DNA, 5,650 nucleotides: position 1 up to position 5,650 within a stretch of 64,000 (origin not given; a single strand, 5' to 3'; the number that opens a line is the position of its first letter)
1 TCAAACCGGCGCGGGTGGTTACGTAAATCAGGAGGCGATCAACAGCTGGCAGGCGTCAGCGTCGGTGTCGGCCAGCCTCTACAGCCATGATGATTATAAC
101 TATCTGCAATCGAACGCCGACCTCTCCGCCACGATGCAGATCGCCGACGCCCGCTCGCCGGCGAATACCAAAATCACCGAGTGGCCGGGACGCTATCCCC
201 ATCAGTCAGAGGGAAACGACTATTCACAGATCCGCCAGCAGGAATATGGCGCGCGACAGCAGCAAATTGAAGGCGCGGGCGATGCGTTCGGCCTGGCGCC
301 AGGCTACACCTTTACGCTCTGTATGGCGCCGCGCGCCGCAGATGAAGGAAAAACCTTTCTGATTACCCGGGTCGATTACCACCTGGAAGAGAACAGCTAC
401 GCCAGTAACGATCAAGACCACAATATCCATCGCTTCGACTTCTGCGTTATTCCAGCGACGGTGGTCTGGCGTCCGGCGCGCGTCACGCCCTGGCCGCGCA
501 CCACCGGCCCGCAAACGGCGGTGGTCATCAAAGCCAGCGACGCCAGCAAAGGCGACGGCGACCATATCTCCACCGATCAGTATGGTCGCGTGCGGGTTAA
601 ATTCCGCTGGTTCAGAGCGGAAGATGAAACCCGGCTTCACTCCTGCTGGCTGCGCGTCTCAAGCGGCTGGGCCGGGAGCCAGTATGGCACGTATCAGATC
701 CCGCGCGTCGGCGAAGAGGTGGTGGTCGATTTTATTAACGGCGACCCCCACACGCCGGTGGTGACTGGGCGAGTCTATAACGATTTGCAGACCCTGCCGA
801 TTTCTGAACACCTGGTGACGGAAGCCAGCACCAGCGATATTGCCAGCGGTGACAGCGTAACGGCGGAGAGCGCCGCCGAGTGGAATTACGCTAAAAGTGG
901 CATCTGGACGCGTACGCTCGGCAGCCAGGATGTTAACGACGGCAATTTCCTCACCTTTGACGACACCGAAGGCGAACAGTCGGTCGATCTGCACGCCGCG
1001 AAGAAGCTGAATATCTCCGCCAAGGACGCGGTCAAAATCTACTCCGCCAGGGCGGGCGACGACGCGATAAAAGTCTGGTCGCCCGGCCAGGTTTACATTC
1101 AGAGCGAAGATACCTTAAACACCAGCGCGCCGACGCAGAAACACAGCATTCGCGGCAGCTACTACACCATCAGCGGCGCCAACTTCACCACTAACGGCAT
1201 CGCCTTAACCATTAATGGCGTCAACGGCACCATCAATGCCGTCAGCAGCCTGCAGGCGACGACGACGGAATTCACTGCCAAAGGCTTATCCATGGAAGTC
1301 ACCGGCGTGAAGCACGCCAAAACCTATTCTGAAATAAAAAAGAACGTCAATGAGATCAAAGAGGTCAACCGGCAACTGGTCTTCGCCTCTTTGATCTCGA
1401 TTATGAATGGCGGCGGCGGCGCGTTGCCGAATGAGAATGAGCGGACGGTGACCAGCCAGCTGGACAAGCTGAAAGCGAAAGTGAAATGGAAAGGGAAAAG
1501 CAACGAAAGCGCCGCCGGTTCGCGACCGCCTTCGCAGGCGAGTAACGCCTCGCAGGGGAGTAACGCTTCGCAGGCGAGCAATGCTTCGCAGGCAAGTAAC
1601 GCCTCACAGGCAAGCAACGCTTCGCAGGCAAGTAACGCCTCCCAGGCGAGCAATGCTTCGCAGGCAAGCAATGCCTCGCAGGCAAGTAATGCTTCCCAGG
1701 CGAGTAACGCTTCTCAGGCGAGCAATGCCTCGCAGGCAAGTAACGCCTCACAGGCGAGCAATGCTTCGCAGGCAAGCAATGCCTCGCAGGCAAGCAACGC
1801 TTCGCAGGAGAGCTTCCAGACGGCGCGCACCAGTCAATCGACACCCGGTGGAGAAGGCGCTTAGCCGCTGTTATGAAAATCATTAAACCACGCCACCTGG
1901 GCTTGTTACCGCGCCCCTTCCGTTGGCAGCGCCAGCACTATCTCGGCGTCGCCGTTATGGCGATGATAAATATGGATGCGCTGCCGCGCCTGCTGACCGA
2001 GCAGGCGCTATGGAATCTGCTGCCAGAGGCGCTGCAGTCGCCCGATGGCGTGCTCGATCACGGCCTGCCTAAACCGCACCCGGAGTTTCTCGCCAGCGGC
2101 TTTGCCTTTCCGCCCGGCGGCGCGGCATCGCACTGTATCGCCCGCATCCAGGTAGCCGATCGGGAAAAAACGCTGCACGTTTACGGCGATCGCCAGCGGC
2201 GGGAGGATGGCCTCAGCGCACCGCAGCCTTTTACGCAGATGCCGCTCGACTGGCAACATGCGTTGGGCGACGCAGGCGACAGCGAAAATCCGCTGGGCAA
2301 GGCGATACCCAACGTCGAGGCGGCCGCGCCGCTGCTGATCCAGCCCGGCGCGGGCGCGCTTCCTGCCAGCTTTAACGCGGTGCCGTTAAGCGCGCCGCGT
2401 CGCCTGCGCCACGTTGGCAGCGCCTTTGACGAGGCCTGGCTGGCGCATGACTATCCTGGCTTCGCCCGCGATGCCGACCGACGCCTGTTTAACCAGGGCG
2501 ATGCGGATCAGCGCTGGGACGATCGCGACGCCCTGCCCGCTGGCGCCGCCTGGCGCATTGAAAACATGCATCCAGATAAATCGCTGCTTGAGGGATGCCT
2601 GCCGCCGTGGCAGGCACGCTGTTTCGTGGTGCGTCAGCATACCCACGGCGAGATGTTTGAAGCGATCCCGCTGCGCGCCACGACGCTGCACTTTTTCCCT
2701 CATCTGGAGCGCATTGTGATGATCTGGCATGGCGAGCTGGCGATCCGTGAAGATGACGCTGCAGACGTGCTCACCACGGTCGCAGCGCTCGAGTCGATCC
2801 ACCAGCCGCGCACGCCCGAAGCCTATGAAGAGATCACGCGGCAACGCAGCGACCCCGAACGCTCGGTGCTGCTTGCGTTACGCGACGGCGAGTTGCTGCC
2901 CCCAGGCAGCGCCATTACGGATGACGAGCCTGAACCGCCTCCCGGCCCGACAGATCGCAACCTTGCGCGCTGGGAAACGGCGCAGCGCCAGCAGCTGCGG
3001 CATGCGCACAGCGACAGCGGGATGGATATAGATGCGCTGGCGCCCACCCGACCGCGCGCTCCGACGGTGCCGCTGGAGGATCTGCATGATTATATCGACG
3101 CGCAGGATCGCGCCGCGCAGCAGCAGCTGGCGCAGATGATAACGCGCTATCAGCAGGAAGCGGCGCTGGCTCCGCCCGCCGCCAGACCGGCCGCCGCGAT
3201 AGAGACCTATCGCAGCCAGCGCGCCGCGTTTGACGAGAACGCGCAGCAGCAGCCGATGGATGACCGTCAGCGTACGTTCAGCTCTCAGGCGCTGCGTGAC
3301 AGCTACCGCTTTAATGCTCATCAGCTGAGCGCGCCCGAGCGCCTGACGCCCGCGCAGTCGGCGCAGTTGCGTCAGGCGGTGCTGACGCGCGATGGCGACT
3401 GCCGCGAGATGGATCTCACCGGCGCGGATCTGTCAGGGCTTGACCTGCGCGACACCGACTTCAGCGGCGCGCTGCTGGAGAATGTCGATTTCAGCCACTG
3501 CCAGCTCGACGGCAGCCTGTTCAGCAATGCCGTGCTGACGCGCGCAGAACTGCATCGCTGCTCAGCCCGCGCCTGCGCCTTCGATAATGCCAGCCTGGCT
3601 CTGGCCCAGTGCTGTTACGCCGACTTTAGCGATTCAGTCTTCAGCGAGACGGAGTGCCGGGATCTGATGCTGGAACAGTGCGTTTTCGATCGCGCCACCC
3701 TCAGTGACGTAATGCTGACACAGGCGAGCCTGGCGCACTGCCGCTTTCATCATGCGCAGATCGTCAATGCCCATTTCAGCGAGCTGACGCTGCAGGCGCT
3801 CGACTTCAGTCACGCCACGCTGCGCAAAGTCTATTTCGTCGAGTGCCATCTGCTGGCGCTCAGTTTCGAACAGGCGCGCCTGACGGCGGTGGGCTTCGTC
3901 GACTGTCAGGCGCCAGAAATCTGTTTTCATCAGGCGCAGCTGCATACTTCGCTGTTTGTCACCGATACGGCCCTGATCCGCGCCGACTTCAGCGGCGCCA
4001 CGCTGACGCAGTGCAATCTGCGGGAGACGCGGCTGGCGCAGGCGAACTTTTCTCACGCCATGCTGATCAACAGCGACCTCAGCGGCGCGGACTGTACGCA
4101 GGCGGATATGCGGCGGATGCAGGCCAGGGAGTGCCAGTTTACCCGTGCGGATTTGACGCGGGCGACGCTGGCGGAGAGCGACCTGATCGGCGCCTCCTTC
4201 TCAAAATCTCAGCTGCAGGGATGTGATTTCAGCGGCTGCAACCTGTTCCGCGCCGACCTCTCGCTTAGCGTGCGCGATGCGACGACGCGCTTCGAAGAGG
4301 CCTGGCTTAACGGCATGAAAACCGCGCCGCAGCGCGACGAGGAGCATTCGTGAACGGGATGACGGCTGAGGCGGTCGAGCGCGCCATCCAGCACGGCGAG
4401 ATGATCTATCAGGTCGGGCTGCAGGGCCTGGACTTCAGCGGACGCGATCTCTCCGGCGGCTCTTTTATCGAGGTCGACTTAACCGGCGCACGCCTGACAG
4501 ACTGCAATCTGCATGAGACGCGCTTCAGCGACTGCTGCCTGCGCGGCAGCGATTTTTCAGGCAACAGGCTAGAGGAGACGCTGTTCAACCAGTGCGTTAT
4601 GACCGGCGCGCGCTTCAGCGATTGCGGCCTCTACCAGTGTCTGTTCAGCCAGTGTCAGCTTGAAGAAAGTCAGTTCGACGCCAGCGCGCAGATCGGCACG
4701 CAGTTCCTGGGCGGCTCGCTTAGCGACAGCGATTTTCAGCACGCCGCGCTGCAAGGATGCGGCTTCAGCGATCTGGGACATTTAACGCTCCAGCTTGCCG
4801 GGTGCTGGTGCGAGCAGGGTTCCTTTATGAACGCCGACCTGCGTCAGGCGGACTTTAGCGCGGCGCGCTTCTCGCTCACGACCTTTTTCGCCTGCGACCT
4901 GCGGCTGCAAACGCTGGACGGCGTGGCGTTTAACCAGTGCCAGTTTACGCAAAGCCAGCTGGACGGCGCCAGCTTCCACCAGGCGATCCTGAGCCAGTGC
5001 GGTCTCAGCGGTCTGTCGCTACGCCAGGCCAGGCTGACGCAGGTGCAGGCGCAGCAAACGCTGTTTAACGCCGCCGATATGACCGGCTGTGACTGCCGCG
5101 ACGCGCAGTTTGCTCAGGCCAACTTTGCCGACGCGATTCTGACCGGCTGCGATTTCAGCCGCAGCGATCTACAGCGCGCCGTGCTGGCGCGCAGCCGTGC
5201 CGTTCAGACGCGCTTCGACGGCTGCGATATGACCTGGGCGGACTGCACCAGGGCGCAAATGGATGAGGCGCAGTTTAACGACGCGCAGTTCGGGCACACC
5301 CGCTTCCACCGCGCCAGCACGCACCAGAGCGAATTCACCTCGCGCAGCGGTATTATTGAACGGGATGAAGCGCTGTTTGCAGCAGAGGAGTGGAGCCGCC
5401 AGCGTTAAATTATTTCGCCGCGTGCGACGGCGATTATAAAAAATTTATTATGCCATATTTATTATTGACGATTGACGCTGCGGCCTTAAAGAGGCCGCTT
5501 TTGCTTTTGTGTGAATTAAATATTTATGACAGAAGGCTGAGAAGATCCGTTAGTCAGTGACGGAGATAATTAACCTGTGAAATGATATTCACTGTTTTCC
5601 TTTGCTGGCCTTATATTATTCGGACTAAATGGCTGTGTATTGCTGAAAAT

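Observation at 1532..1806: VgrG C-terminal extension made of ~15 tandem (S/Q)ASNAS hexapeptide repeats encoded by an 18-bp minisatellite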

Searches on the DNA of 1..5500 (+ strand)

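Call 11: search_dna_similar(query=window:1-5500:+, collection=plasmids, mode=near)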
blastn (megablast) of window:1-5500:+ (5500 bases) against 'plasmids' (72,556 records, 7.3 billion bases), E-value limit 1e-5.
Records with a match: 1; places in all: 2; records where one place covers at least 80% of the query: 1.
Best place of each record, by identity: 95-99% 1.
By first word of the organism name: Pantoea 1.
By predicted mobility (MOB-suite, as given by PLSDB): non-mobilizable 1.
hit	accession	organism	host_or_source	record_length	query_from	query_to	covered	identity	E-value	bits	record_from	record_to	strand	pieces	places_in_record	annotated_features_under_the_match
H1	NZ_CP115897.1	Pantoea piersonii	Homo sapiens,blood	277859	1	5500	100%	98.1%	0e+0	9548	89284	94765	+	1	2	DUF2169 domain-containing protein | tssI: type VI secretion system tip protein TssI/VgrG | pentapeptide repeat-containing protein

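Call 12: search_dna_similar(query=window:1-4000:+, collection=ecoli_genomes, mode=distant)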
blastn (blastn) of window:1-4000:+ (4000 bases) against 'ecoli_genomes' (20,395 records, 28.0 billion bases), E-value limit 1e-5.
No match.

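Call 13: get_annotated_region(hit=H1, flank=12000)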
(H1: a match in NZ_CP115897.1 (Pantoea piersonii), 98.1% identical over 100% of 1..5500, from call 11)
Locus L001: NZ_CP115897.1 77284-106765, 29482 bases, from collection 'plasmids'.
description: Pantoea piersonii strain URMC-2103A041 plasmid p277859, complete sequence
organism: Pantoea piersonii (NCBI taxid 2364647)
taxonomy: Bacteria; Pseudomonadota; Gammaproteobacteria; Enterobacterales; Erwiniaceae; Pantoea; Pantoea piersonii
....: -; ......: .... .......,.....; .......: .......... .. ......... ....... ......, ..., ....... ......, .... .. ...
typing (MOB-suite, as given by PLSDB): non-mobilizable; replicon rep_cluster_2061
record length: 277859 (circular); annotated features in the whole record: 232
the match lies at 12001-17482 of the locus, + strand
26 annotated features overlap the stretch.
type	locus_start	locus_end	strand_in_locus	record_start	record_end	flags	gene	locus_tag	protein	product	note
CDS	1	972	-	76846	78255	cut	-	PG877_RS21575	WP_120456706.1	sugar porter family MFS transporter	GO:0008643 - carbohydrate transport [Evidence IEA]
CDS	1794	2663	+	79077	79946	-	-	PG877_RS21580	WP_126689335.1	AraC family transcriptional regulator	-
CDS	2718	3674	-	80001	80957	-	-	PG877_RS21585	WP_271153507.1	nickel/cobalt transporter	-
CDS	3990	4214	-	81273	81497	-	-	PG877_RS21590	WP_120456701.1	hypothetical protein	-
CDS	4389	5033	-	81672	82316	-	-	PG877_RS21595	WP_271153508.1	DUF1109 domain-containing protein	-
CDS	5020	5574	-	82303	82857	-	-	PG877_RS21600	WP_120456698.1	sigma-70 family RNA polymerase sigma factor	GO:0006352 - DNA-templated transcription initiation [Evidence IEA]; GO:0006355 - regulation of DNA-templated ...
CDS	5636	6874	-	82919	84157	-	-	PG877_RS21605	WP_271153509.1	thioredoxin family protein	-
CDS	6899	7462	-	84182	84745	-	-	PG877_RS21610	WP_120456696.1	peroxiredoxin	-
CDS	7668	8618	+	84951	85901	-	-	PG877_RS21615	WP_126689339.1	Rpn family recombination-promoting nuclease/putative transposase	-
CDS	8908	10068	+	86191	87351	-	-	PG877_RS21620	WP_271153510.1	macrolide family glycosyltransferase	-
CDS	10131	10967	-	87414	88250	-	-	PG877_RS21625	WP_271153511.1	SDR family oxidoreductase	-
CDS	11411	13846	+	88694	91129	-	tssI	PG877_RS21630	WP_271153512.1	type VI secretion system tip protein TssI/VgrG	GO:0033103 - protein secretion by the type VI secretion system [Evidence IEA]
CDS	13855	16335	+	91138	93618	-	-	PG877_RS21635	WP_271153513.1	DUF2169 domain-containing protein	-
CDS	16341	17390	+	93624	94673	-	-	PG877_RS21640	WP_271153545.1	pentapeptide repeat-containing protein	-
CDS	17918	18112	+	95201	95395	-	-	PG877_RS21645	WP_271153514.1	hypothetical protein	-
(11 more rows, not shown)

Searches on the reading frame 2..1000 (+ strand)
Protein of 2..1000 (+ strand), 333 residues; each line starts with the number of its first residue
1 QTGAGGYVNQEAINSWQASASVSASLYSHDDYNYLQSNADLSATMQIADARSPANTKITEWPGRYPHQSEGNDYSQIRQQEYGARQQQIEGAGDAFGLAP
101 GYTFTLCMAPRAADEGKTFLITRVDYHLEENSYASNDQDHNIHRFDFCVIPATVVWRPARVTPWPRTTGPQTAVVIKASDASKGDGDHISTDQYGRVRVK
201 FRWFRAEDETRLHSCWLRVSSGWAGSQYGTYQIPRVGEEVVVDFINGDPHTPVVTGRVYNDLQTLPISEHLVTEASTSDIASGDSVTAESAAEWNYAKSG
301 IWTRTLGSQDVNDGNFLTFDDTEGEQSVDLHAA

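Call 33: find_homologous_proteins(query=window:2-1000:+, max_evalue=1e-10)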
Query window:2-1000:+ (333 aa): 156 proteins with E <= 1e-10 among 1688 candidates; the best 120 are listed.
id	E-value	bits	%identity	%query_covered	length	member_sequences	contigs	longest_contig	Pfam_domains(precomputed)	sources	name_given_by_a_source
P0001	1.3e-206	704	99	92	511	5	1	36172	PF04717.19,PF05954.18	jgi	-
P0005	7.1e-75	271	43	100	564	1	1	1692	PF04717.19,PF22178.4,PF05954.18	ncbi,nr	ncbi:type VI secretion system tip protein VgrG, partial [Serratia marcescens]|nr:type VI secretion s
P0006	9.1e-72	260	48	80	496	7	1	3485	PF04717.19,PF22178.4,PF05954.18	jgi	jgi:type VI secretion system secreted protein VgrG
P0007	2.0e-71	259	46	80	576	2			PF04717.19,PF22178.4,PF05954.18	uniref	uniref:type VI secretion system Vgr family protein n=1 Tax=Mixta sp. Marseille-Q2659 TaxID=2736607 R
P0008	9.9e-70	254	42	99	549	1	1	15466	PF04717.19,PF22178.4,PF05954.18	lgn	-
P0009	1.0e-68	250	42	98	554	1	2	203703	PF04717.19,PF22178.4,PF05954.18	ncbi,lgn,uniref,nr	ncbi:type VI secretion system secreted protein VgrG [Pseudomonas delhiensis]|uniref:Type VI secretio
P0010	4.7e-65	238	39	99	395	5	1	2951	PF04717.19,PF22178.4,PF05954.18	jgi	-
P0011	1.3e-60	224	46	74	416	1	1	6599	PF04717.19,PF22178.4,PF05954.18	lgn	-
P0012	6.8e-56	208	37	98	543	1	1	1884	PF04717.19,PF22178.4,PF05954.18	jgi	jgi:type VI secretion system secreted protein VgrG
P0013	2.7e-55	206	44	73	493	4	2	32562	PF04717.19,PF22178.4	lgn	-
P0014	8.8e-55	205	47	65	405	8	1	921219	PF04717.19,PF20093.6,PF22178.4,PF05954.18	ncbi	ncbi:type VI secretion system Vgr family protein, partial [Pectobacterium parmentieri]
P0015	4.6e-53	199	35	99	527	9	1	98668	PF04717.19,PF22178.4,PF05954.18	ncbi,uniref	ncbi:type VI secretion system Vgr family protein, partial [Delftia tsuruhatensis]|uniref:type VI sec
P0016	8.8e-52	195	44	74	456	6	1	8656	PF04717.19,PF22178.4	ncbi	ncbi:type VI secretion system Vgr family protein, partial [Pantoea ananatis]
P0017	2.0e-51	194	40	80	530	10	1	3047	PF04717.19,PF13665.12,PF06715.19,PF22178.4,PF05954.18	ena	-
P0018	7.3e-50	188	36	97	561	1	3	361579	PF04717.19,PF06715.19,PF22178.4,PF05954.18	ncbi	ncbi:type VI secretion system tip protein VgrG, partial [Acidovorax sp. GBBC 3332]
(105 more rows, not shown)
